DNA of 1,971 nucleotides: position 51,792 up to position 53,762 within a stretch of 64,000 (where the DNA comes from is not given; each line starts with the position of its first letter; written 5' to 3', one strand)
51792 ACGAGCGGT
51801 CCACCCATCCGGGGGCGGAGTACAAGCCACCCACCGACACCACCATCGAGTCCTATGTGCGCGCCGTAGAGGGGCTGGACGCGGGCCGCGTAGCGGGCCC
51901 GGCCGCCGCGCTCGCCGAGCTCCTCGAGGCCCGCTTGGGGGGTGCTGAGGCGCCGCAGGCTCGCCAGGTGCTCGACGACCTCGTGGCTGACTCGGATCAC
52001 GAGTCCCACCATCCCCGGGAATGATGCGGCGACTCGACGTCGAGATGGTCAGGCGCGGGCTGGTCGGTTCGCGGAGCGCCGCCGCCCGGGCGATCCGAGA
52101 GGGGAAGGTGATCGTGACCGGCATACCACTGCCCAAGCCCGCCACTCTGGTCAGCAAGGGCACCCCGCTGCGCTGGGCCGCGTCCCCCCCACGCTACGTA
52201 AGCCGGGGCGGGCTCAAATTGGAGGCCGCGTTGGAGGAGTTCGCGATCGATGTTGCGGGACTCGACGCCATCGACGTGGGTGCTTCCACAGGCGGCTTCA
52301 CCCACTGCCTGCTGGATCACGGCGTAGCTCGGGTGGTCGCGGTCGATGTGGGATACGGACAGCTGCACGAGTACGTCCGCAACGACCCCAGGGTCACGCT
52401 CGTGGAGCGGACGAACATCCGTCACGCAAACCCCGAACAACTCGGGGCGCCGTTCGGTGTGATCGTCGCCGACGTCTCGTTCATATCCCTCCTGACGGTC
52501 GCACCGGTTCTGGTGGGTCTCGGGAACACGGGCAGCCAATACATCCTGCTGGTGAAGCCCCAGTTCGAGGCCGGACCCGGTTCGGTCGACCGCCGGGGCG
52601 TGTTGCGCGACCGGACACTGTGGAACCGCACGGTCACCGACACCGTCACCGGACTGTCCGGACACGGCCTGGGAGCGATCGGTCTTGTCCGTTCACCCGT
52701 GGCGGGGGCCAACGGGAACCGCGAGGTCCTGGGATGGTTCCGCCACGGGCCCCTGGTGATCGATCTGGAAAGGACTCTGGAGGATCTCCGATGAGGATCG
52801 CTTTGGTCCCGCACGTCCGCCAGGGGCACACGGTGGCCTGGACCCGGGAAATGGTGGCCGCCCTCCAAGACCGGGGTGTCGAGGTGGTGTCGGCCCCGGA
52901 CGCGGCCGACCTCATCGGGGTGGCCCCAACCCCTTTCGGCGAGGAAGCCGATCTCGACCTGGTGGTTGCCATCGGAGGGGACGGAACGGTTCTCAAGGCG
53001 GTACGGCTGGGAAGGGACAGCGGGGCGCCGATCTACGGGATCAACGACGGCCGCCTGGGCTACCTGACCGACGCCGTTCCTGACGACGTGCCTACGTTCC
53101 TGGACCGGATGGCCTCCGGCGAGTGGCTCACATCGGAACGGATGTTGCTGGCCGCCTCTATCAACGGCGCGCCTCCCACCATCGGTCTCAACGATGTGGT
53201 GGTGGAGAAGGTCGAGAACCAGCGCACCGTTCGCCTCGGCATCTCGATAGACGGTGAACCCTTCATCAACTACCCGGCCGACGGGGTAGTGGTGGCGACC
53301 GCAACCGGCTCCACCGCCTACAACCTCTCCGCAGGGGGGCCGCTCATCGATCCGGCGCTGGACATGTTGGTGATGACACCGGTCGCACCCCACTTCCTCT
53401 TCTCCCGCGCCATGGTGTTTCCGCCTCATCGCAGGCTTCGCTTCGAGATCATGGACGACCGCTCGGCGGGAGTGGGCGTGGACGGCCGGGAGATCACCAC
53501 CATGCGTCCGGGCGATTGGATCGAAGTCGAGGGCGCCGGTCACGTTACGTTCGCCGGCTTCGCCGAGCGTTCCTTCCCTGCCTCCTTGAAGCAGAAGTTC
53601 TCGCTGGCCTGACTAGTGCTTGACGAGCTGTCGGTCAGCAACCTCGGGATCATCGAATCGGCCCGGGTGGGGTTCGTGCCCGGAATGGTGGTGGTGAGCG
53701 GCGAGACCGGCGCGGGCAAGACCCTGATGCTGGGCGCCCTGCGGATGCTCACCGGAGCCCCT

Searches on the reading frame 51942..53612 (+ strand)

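Call 21: search_protein_families(library=pfam, proteins=[window:51942-53612:+], max_evalue=0.01)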
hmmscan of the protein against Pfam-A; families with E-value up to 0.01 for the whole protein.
window:51942-53612:+ (556 aa): 2 families
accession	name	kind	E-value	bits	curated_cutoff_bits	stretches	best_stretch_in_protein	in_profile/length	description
PF20143.4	NAD_kinase_C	-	3.5e-25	88.6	23.7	1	416-530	1-115/126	ATP-NAD kinase C-terminal domain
PF01513.26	NAD_kinase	-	4.7e-14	53.3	25.5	1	335-394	70-129/130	ATP-NAD kinase N-terminal domain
